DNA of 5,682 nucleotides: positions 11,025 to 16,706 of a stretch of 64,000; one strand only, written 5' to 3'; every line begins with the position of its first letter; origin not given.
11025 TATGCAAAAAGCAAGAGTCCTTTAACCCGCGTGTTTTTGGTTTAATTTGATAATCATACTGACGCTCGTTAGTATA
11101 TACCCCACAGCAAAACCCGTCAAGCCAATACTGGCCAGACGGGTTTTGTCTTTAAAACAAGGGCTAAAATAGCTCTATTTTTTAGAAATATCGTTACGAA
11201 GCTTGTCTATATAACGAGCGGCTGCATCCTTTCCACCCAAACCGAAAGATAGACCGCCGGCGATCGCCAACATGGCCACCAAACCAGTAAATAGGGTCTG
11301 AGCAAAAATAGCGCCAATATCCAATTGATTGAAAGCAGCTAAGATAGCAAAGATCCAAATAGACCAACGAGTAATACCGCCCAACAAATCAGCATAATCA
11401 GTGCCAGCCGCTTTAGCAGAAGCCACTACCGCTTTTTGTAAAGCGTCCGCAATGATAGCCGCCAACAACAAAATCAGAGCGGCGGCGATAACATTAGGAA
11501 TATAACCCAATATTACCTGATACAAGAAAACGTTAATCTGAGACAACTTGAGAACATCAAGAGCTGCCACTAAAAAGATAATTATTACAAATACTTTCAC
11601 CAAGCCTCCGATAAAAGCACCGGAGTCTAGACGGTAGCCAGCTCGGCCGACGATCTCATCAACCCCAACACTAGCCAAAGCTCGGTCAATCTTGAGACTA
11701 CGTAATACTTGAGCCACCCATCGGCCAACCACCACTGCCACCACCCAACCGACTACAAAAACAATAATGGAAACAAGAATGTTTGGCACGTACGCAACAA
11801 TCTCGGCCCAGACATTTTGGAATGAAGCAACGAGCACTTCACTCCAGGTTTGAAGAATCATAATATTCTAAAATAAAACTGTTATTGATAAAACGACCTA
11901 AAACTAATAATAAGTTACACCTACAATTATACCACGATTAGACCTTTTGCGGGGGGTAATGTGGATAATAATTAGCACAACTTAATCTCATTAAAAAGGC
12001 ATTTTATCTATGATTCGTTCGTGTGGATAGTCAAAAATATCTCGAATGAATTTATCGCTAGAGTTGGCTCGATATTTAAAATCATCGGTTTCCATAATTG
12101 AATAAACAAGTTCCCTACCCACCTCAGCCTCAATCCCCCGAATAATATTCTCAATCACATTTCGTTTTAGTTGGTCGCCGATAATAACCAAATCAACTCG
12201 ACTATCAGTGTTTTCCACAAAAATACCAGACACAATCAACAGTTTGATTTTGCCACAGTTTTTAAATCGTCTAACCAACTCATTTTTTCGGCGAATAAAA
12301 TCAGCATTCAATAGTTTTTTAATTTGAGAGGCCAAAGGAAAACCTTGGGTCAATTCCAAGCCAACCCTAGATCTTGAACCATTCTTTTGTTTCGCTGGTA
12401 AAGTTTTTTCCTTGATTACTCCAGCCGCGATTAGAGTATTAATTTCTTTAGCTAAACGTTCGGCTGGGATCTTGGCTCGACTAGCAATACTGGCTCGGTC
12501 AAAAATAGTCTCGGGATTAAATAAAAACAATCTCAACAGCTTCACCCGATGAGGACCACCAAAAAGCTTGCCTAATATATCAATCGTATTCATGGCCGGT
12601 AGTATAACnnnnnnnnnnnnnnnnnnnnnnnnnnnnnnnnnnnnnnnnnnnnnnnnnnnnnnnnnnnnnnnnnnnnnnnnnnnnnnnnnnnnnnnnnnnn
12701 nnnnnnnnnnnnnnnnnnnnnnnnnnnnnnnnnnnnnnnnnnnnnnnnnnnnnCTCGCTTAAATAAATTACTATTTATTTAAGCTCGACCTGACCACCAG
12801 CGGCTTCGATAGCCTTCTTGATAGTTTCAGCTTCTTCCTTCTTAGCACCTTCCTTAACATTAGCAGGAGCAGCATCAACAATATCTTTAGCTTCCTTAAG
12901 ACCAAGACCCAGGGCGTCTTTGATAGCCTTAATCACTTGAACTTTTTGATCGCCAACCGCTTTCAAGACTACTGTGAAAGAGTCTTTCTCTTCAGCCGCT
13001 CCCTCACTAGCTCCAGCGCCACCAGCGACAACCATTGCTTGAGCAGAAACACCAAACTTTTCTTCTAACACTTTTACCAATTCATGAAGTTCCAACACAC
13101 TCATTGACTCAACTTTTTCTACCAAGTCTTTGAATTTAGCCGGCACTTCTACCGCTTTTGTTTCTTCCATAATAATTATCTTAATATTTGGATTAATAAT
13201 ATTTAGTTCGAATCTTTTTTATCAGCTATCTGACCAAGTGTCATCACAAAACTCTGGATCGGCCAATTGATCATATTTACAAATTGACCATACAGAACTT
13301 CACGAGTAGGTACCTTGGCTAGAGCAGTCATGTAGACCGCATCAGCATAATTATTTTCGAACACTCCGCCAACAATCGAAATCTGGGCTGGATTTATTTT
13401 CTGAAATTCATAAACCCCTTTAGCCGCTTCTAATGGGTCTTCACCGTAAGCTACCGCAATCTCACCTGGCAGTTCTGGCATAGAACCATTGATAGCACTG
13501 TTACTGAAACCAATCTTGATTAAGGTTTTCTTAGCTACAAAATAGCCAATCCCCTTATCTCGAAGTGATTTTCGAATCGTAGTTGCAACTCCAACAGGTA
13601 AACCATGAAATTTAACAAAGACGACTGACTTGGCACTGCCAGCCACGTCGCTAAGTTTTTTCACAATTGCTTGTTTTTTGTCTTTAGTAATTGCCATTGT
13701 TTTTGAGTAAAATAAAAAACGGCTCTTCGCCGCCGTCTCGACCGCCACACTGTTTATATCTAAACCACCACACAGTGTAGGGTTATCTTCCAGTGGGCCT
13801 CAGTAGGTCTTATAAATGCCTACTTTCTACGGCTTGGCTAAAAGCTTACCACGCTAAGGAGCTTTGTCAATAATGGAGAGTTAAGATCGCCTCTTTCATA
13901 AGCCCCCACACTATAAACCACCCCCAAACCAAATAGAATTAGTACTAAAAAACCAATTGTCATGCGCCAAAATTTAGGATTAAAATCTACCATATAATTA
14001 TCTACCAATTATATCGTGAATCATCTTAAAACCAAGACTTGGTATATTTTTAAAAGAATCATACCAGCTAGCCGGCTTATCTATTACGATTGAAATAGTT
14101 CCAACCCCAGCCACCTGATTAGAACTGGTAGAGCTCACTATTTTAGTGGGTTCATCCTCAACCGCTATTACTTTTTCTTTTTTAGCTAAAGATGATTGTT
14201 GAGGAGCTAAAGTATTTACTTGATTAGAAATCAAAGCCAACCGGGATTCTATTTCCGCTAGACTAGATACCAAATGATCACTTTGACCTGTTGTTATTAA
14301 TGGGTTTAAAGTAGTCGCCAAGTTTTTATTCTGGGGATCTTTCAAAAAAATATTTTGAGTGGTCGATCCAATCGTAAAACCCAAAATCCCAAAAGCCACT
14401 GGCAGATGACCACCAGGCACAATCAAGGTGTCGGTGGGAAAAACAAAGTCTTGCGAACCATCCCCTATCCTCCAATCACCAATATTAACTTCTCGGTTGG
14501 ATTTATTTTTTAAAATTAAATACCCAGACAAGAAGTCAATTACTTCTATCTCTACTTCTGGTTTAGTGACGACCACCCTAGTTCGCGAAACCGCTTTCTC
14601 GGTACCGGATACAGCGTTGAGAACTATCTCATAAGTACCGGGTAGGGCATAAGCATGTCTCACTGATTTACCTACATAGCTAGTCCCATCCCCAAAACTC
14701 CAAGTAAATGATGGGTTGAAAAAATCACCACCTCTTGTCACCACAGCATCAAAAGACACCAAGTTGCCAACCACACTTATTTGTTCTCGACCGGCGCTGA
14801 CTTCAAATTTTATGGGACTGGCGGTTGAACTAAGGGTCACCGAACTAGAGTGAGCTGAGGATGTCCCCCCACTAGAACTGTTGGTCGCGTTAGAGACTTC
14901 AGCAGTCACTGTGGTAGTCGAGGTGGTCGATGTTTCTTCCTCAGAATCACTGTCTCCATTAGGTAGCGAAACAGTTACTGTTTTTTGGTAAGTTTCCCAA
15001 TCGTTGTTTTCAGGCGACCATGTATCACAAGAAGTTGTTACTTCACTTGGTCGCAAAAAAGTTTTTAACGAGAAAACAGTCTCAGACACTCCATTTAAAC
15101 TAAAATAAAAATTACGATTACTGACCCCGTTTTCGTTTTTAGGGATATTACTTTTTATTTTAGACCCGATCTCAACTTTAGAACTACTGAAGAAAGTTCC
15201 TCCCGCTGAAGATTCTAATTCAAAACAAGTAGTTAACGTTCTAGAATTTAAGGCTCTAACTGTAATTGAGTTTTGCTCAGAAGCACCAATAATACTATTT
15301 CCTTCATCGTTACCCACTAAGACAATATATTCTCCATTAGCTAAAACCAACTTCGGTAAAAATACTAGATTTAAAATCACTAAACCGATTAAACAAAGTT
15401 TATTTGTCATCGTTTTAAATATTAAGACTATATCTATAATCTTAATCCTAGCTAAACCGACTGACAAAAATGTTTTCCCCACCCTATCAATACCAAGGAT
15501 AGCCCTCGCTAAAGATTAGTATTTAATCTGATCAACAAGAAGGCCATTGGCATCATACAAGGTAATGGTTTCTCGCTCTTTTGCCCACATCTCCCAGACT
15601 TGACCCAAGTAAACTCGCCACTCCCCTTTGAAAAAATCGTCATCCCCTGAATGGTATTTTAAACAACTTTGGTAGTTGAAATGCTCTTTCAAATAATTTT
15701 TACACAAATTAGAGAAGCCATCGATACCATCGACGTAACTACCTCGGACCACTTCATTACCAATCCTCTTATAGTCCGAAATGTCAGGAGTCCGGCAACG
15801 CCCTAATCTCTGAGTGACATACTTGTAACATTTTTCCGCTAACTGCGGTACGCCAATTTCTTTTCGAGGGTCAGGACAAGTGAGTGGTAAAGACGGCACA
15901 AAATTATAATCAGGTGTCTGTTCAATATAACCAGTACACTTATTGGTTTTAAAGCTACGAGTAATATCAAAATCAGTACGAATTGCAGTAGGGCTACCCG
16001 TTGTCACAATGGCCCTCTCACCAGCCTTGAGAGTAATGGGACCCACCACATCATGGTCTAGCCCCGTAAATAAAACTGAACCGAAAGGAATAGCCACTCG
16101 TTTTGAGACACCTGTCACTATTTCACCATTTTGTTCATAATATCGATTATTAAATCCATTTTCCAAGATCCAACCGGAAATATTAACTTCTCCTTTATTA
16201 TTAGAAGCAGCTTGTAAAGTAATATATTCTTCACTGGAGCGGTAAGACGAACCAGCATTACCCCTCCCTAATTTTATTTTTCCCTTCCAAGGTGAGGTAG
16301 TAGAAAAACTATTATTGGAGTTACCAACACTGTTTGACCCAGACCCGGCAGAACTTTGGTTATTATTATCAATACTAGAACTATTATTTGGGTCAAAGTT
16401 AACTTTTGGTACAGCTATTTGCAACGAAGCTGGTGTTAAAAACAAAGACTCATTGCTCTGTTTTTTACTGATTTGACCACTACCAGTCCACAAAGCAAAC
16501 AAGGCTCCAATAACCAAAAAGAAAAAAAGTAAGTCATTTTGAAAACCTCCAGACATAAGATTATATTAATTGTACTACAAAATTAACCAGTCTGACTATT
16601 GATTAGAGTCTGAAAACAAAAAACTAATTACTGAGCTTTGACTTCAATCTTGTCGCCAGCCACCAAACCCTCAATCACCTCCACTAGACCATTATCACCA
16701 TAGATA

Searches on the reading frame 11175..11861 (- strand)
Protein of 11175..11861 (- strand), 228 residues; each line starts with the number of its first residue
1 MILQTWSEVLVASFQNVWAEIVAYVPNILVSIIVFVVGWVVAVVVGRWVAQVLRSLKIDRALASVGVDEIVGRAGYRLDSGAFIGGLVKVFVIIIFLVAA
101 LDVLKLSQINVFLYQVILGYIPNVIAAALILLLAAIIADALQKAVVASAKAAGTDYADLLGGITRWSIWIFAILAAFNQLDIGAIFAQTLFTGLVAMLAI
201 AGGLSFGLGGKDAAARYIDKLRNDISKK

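Call 49: search_protein_families(library=pfam, proteins=[window:11175-11861:-], max_evalue=0.001)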
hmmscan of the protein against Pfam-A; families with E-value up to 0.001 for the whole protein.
window:11175-11861:- (228 aa): 1 family
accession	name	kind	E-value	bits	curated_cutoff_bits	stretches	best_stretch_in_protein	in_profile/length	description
PF05552.17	MS_channel_1st_1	-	7.3e-19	67.8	22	2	14-60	3-49/50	Mechanosensitive ion channel, conserved TM helix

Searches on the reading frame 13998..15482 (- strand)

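Call 5: search_protein_families(library=pfam, proteins=[window:13998-15482:-], max_evalue=0.01)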
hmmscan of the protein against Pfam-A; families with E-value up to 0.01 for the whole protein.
window:13998-15482:- (494 aa): 3 families
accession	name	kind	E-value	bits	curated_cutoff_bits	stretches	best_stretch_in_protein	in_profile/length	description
PF18911.6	PKD_4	-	1.9e-11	44.3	27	1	229-300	7-78/85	PKD domain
PF00801.26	PKD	-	3.1e-08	33.9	23.5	1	226-305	2-80/80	PKD domain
PF00932.25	LTD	-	6.8e-06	26.9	34.3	1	308-364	6-69/109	Lamin Tail Domain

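Call 12: search_protein_families(library=ncbifam, proteins=[window:13998-15482:-], max_evalue=0.01)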
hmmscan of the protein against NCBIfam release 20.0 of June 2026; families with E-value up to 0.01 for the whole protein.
window:13998-15482:- (494 aa): 1 family
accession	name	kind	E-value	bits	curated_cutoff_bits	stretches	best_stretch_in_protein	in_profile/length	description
TIGR00864.1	PCC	subfamily_domain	0.00055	16.4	1861.4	1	257-308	190-248/2700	polycystin cation channel protein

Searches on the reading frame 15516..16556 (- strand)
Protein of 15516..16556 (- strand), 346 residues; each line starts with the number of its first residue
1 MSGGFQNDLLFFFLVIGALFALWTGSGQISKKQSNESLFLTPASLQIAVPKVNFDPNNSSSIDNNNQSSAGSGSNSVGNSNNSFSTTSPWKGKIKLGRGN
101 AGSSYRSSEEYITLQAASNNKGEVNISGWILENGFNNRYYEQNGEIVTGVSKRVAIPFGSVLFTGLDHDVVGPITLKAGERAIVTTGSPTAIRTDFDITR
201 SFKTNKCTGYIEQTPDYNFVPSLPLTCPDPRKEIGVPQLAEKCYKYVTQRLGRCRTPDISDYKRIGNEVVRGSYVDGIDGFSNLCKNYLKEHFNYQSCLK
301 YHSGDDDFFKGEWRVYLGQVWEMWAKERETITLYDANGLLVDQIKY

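Call 5: search_protein_families(library=pfam, proteins=[window:15516-16556:-], max_evalue=0.01)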
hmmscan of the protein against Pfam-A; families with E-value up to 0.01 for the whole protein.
window:15516-16556:- (346 aa): 1 family
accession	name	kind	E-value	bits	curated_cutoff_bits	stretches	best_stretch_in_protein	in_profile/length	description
PF00932.25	LTD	-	2.4e-07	31.5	34.3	1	105-190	22-73/109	Lamin Tail Domain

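Call 12: search_protein_families(library=ncbifam, proteins=[window:15516-16556:-], max_evalue=0.01)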
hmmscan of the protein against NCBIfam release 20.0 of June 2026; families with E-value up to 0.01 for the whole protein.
window:15516-16556:- (346 aa): 0 families
